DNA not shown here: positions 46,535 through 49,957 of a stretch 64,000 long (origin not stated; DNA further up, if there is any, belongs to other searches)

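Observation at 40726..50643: Same-strand block: HamA-like nuclease / Ski2-like helicase / truncated HsdM-type methylase / 1522-aa GHKL-ATPase-nuclease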

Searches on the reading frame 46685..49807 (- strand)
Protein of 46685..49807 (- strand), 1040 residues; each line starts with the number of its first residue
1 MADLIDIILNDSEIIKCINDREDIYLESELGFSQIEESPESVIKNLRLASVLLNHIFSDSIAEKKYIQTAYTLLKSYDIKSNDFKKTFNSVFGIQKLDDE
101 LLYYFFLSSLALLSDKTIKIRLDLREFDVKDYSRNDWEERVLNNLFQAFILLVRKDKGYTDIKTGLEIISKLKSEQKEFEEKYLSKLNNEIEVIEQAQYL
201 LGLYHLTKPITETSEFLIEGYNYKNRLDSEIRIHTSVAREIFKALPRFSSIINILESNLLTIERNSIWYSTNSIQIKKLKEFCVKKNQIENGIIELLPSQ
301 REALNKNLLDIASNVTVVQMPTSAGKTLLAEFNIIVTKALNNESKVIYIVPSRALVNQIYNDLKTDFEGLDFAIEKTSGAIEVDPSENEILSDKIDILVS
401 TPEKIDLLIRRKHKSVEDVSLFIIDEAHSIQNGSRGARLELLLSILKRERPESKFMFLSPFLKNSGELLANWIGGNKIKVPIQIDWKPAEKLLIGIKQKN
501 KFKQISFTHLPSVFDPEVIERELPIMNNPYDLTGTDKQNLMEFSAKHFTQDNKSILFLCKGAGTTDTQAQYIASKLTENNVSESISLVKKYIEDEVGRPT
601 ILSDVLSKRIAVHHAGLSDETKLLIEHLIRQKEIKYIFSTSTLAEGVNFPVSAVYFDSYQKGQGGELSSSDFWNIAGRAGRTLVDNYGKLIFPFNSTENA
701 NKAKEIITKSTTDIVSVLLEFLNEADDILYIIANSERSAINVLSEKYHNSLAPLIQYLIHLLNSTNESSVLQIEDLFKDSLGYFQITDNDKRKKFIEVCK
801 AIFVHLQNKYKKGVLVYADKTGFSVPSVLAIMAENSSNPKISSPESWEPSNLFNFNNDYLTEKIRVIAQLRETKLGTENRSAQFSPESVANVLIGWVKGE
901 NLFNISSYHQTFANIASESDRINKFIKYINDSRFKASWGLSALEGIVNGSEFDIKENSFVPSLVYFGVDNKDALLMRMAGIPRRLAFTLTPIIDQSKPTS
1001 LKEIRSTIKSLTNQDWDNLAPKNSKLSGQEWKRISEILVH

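Call 4: search_protein_families(library=pfam, proteins=[window:46685-49807:-], max_evalue=0.01)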
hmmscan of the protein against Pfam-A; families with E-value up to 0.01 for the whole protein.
window:46685-49807:- (1040 aa): 5 families
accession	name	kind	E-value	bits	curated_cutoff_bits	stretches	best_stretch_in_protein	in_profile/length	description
PF00270.35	DEAD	-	2e-27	96.4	26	1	299-459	3-157/167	DEAD/DEAH box helicase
PF04851.21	ResIII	-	2.4e-14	54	22.5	1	294-433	2-140/164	Type III restriction enzyme, res subunit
PF00271.37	Helicase_C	-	6.2e-06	26.9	23.5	1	607-681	39-108/110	Helicase conserved C-terminal domain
PF09848.15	SLFN-g3_helicase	-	0.002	17.9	24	0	318-432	6-93/354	Schlafen group 3, DNA/RNA helicase domain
PF18766.7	SWI2_SNF2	-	0.0099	16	26.7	0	316-441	21-141/221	SWI2/SNF2 ATPase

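Call 5: search_protein_families(library=padloc, proteins=[window:46685-49807:-], max_evalue=0.01)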
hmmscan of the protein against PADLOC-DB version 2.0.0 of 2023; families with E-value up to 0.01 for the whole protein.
window:46685-49807:- (1040 aa): 46 families (the best 25 are shown)
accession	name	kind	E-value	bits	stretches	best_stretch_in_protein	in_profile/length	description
PDLC04531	PDC-M23B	-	1.7e-198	660.1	1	95-1038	93-1057/1060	-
PDLC04530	PDC-M23B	-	2.4e-74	248.8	1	287-1010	57-801/828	-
PDLC04532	PDC-M23B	-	8.1e-72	240.4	1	134-786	152-811/817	-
PDLC00192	HamB1|HamB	-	4e-70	234.7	1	177-1014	150-1000/1104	DEAD-box helicase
PDLC00194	HamB1|HamB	-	1.7e-67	226.1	2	251-502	181-431/995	DEAD-box helicase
PDLC00186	HamB1|HamB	-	3.4e-64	215.2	1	317-1018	165-843/864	DEAD-box helicase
PDLC00174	HamB1|HamB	-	1.1e-61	206.9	1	288-708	295-723/1163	DEAD-box helicase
PDLC00200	HamB2|HamB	-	5.1e-55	184.9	1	318-993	166-819/865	DEAD-box helicase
PDLC00187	HamB1|HamB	-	9.1e-53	177.7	1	316-737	159-560/851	DEAD-box helicase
PDLC00188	HamB1|HamB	-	1.2e-52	177.2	3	290-509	237-455/1037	DEAD-box helicase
PDLC00185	HamB1|HamB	-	8.9e-51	170.7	1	309-803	154-633/871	DEAD-box helicase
PDLC00176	HamB1|HamB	-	8e-50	167.7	1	312-807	150-628/845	DEAD-box helicase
PDLC00175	HamB1|HamB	-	1.1e-40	137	1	296-708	226-650/1000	DEAD-box helicase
PDLC00190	HamB1|HamB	-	8.4e-40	135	1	313-907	157-718/866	DEAD-box helicase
PDLC00199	HamB2|HamB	-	9.7e-38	127.7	1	317-690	154-515/841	DEAD-box helicase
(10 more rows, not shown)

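Call 18: search_protein_families(library=ncbifam, proteins=[window:46685-49807:-], max_evalue=0.01)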
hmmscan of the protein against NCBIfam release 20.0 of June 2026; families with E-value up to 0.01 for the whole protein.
window:46685-49807:- (1040 aa): 24 families
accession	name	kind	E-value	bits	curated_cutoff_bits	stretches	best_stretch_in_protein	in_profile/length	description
NF002654.0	PRK02362.1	equivalog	2.9e-51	174.7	887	1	285-719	13-420/739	ATP-dependent DNA helicase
NF040935.1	helicase_Hel308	equivalog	7.3e-49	166.5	1200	1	284-747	15-454/704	ATP-dependent DNA helicase Hel308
NF002251.0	PRK01172.1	equivalog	2.4e-40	138.5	891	2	295-480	22-196/674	ATP-dependent DNA helicase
NF001308.0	PRK00254.1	equivalog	3.7e-39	134.5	1216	2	284-489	12-201/720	ATP-dependent DNA helicase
TIGR04121.1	DEXH_lig_assoc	equivalog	1.2e-24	86.1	850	2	313-477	28-199/804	ligase-associated DNA damage response DEXH box helicase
NF010337.0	PRK13766.1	equivalog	5.2e-13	48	610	1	310-429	27-143/781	Hef nuclease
NF010338.0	PRK13767.1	equivalog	1.5e-11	43.3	849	1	295-448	33-203/877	ATP-dependent helicase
TIGR01587.1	cas3_core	equivalog_domain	8.5e-08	31.7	102.45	1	316-479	2-179/358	CRISPR-associated helicase Cas3'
NF008394.0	PRK11192.1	equivalog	2.4e-07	30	507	1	337-430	69-161/441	ATP-dependent RNA helicase SrmB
TIGR03817.1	DECH_helic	hypoth_equivalog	1.7e-06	26.6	874.1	0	311-448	49-186/742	helicase/secretion neighborhood putative DEAH-box helicase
NF041063.1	DpdF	equivalog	1.8e-06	26.8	550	1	299-431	144-283/813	protein DpdF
NF053631.1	RNA_helic_CshA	equivalog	8.7e-06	24.9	646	1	293-464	19-184/434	degradosome RNA helicase CshA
TIGR00614.1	recQ_fam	subfamily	1e-05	24.5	219.8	1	298-459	14-169/470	RecQ family ATP-dependent DNA helicase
NF053711.1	RNA_heli_RhlE1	exception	1.6e-05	23.9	750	1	337-452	68-182/434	RNA helicase RhlE1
NF002340.1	PRK01297.1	equivalog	1.7e-05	23.8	564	1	340-430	73-163/372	ATP-dependent RNA helicase RhlB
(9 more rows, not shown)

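Call 24: find_homologous_proteins(query=window:46685-49807:-, max_evalue=1e-20)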
Query window:46685-49807:- (1040 aa): 876 proteins with E <= 1e-20 among 8000 candidates; the best 120 are listed.
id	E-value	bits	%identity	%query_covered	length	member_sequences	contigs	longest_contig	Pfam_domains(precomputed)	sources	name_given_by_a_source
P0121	0.0e+0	2270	100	100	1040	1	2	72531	PF00270.36,PF00271.38,PF04851.22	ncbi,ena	-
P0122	0.0e+0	1437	64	100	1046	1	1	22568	PF00270.36,PF04851.22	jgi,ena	-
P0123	0.0e+0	1382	61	100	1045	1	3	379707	PF00270.36,PF04851.22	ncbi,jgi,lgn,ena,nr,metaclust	ncbi:MAG TPA: hypothetical protein DET40_24750 [Lentisphaeria bacterium]|nr:MAG: hypothetical protei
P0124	0.0e+0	1366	60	100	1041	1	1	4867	PF00270.36,PF00271.38,PF04851.22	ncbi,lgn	ncbi:MAG: DEAD/DEAH box helicase [Gammaproteobacteria bacterium]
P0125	0.0e+0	1365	59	100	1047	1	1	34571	PF00270.36,PF04851.22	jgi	jgi:hypothetical protein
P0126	0.0e+0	1362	59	100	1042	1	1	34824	PF00270.36,PF00271.38,PF04851.22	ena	-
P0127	0.0e+0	1357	60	100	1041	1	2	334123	PF00270.36,PF00271.38,PF04851.22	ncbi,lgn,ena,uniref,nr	ncbi:DEAD/DEAH box helicase [Sphingobacterium sp. UBA5980]|uniref:DEAD/DEAH box helicase n=1 Tax=Sph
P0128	0.0e+0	1357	60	100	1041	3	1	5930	PF00270.36,PF00271.38,PF04851.22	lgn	-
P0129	0.0e+0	1357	59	100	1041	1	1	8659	PF00270.36,PF00271.38,PF04851.22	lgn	-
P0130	0.0e+0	1348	59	100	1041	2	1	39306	PF00270.36,PF00271.38,PF04851.22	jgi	jgi:hypothetical protein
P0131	0.0e+0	1348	60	100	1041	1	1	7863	PF00270.36,PF00271.38,PF04851.22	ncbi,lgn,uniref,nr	ncbi:DEAD/DEAH box helicase [Pedobacter sp. MC2016-15]|uniref:DEAD/DEAH box helicase n=1 Tax=Pedobac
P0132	0.0e+0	1346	58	100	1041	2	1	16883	PF00270.36,PF00271.38,PF04851.22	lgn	-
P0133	0.0e+0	1345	60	100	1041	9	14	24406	PF00270.36,PF00271.38,PF04851.22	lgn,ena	-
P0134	0.0e+0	1343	58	100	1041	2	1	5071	PF00270.36,PF04851.22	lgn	-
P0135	0.0e+0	1342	59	100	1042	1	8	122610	PF00270.36,PF00271.38,PF04851.22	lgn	-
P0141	0.0e+0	1308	58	100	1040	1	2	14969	PF00270.36,PF00271.38,PF04851.22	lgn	-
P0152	0.0e+0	1143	53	100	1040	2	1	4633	PF00270.36,PF00271.38,PF04851.22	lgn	-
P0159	0.0e+0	1108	53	100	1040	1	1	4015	PF00270.36,PF00271.38,PF04851.22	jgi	jgi:hypothetical protein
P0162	0.0e+0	1103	53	100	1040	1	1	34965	PF00270.36,PF04851.22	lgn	-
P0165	0.0e+0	1098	52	100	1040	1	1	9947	PF00270.36,PF00271.38,PF04851.22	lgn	-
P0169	0.0e+0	1096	52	100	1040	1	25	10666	PF00270.36,PF00271.38,PF04851.22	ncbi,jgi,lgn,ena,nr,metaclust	ncbi:MAG: DEAD/DEAH box helicase [Flavobacteriales bacterium]|nr:DEAD/DEAH box helicase [Flavobacter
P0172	0.0e+0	1094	52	100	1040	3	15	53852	PF00270.36,PF04851.22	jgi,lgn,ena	jgi:hypothetical protein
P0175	0.0e+0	1094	52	100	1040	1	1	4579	PF00270.36,PF00271.38,PF04851.22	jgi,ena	-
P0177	0.0e+0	1093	52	100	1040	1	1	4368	PF00270.36,PF00271.38,PF04851.22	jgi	-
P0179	0.0e+0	1092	52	100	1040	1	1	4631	PF00270.36,PF00271.38,PF04851.22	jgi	-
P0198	0.0e+0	1087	51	100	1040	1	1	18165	PF00270.36,PF00271.38,PF04851.22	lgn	-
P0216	0.0e+0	1082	51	100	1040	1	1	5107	PF00270.36,PF00271.38,PF04851.22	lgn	-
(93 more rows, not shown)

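Call 26: find_related_loci(query=A2, collection=metagenome_contigs, flank=10000)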
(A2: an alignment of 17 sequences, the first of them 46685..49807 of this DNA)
Query A2 (1040 aa) in metagenome_contigs; peptide patterns used: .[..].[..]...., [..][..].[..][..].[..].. (x = any residue, [..] = any of these).
387 stretches matched a pattern; 149 encode a relative of the query (tblastn E <= 1e-3); the best 80 are kept; 80 distinct loci.
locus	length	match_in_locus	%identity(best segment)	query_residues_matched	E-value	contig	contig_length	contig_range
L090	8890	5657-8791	64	1-1039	0e+0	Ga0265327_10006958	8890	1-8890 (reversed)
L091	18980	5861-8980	52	1-1039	0e+0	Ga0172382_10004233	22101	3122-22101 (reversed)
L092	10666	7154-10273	52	1-1040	0e+0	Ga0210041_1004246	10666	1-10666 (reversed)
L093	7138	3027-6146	52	1-1039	0e+0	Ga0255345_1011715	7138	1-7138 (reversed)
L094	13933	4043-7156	52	1-1040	0e+0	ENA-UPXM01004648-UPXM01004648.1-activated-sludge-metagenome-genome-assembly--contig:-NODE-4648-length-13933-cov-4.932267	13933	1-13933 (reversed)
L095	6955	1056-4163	52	1-1039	0e+0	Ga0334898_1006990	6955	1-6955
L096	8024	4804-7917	51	1-1039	0e+0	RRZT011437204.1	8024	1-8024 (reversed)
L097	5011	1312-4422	52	1-1039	0e+0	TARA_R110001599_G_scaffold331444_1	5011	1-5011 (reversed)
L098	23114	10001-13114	51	1-1040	0e+0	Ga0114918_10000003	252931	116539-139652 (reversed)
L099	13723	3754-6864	50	1-1040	0e+0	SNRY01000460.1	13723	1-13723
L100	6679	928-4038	50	3-1039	0e+0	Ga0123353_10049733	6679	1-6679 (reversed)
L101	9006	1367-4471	51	1-1039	0e+0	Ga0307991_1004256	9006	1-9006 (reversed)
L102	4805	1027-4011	52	47-1039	0e+0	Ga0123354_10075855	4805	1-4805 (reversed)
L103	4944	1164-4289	51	1-1039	0e+0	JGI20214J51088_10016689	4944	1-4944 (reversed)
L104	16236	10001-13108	50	1-1039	0e+0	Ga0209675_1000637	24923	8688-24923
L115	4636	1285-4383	51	1-1040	0e+0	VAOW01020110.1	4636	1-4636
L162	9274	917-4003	46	4-1040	0e+0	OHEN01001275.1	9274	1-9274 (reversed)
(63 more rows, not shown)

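Call 51: search_solved_structures(query=A2, max_evalue=1e-10, show_alignments=0)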
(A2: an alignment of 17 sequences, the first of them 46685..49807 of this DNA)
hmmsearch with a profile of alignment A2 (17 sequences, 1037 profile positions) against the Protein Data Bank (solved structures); distinct sequences matched with E-value up to 1e-10: 54.
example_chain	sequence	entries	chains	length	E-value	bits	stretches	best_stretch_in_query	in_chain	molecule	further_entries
6qdv_B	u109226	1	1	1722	9e-45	155.9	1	313-483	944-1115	U5 small nuclear ribonucleoprotein 200 kDa helicase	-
4f91_B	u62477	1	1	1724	9e-45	155.9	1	313-483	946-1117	U5 small nuclear ribonucleoprotein 200 kDa helicase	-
4f92_B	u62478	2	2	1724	9e-45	155.9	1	313-483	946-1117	U5 small nuclear ribonucleoprotein 200 kDa helicase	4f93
5urj_A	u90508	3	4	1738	9.4e-45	155.8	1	313-483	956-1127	U5 small nuclear ribonucleoprotein 200 kDa helicase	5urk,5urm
4kit_B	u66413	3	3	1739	9.4e-45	155.8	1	313-483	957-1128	U5 small nuclear ribonucleoprotein 200 kDa helicase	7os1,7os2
6s8q_B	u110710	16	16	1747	9.5e-45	155.8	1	313-483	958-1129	U5 small nuclear ribonucleoprotein 200 kDa helicase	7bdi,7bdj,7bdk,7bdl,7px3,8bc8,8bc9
6s8o_B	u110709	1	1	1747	1e-44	155.7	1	313-483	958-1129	U5 small nuclear ribonucleoprotein 200 kDa helicase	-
6s9i_B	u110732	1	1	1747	1.2e-44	155.5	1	313-483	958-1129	U5 small nuclear ribonucleoprotein 200 kDa helicase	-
3jcr_C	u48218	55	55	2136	2.6e-44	154.4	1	313-483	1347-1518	hBrr2 | U5 small nuclear ribonucleoprotein 200 kDa helicase | Brr2, U5 small nuclear ribonucleoprotein 200 kDa helicase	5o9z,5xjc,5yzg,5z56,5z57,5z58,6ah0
2va8_A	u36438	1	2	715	8.7e-43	149.3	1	285-697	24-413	SKI2-TYPE HELICASE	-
8alz_B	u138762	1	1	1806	1.5e-42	148.5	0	310-482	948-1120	Activating signal cointegrator 1 complex subunit 3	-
8vx9_B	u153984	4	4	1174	3.4e-41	144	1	287-714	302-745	HamB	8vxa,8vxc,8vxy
7zpq_CA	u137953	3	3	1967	7e-40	139.7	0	314-442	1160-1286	SLH1 isoform 1 | RQC trigger complex helicase SLH1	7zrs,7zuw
2p6r_A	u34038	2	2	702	3.3e-39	137.5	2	285-482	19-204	afUHEL308 HELICASE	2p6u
9b15_A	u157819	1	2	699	2.5e-38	134.6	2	286-482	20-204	ATP-dependent DNA helicase Hel308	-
8qcf_M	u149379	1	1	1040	1.5e-29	105.5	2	599-711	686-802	Antiviral helicase SKI2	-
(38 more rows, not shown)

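Call 52: list_cluster_members(proteins=[window:46685-49807:-, window:34551-35855:-, window:40726-45294:-, window:49810-50643:-])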
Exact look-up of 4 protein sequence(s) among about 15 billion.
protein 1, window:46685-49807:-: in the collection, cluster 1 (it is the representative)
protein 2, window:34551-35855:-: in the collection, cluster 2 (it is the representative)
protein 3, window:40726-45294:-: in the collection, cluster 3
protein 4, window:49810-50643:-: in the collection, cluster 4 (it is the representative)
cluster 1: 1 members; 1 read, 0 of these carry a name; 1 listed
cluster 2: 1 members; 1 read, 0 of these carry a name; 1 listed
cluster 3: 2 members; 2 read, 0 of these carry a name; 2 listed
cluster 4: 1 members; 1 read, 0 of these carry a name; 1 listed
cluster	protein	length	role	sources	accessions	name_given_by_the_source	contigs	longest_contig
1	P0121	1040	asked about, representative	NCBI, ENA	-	-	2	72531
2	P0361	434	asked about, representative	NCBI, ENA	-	-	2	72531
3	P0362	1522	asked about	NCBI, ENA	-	-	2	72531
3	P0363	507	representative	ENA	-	-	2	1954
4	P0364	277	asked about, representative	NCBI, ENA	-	-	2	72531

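Call 82: predict_structure(alignment_id=A2)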
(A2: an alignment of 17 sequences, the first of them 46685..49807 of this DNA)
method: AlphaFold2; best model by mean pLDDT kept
length: 1040 residues; sequences in the alignment: 17
mean_pLDDT: 69.7   pTM: 0.59
mean pLDDT of the five models: 69.7, 66.9, 63.7, 62.2, 58.3
residues with pLDDT >= 90: 37; 70-90: 570; 50-70: 284; < 50: 149
segments of 3 or more residues with pLDDT < 50: 270-279, 292-329, 339-341, 378-388, 427-443, 457-489, 644-646, 678-686, 714-717, 957-960
pLDDT, mean of each block of 10 residues (from residue 1): 70 77 74 68 84 78 75 81 83 86 89 60 75 78 86 67 71 69 66 74 83 72 77 88 82 86 63 46 51 36 40 31 40 50 59 54 55 52 43 61 63 64 51 41 52 49 37 33 38 85 87 65 82 87 87 81 81 86 90 85 88 67 82 85 55 81 66 57 50 87 79 52 75 74 68 66 56 53 60 75 79 72 73 80 80 86 85 64 80 84 87 81 77 77 70 52 57 77 81 72 80 84 84 84
secondary structure, 60 per line:
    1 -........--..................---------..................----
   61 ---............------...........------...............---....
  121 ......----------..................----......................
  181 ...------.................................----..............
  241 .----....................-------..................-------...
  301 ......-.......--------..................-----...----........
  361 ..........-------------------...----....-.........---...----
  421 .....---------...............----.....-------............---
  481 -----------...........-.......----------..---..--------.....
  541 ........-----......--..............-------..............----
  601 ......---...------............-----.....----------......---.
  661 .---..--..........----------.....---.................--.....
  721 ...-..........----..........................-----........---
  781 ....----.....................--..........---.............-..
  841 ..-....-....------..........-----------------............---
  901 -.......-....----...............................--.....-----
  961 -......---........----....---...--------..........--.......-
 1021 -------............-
elements in order (helices of 4 or more, strands of 3 or more residues): H2-9 H12-29 H39-56 H64-75 H82-92 H99-113 H117-126 H137-154 H159-183 H190-222 H227-241 H246-265 H273-290 H298-306 H308-314 H323-340 E346-348 H353-370 E397-400 H402-410 E421-425 H435-449 E454-458 H466-477 E492-499 E504-510 H536-548 E554-559 H562-575 H583-596 H601-606 E610-612 H619-630 E636-640 E651-656 H669-678 E689-693 H697-713 H716-723 H725-734 H739-764 H770-777 H781-784 H789-809 H812-821 H825-837 H839-842 H844-847 H849-852 H859-868 H886-897 H902-908 H910-913 H918-948 H951-955 H962-967 H971-978 H983-986 H1001-1010 H1013-1019 H1028-1039
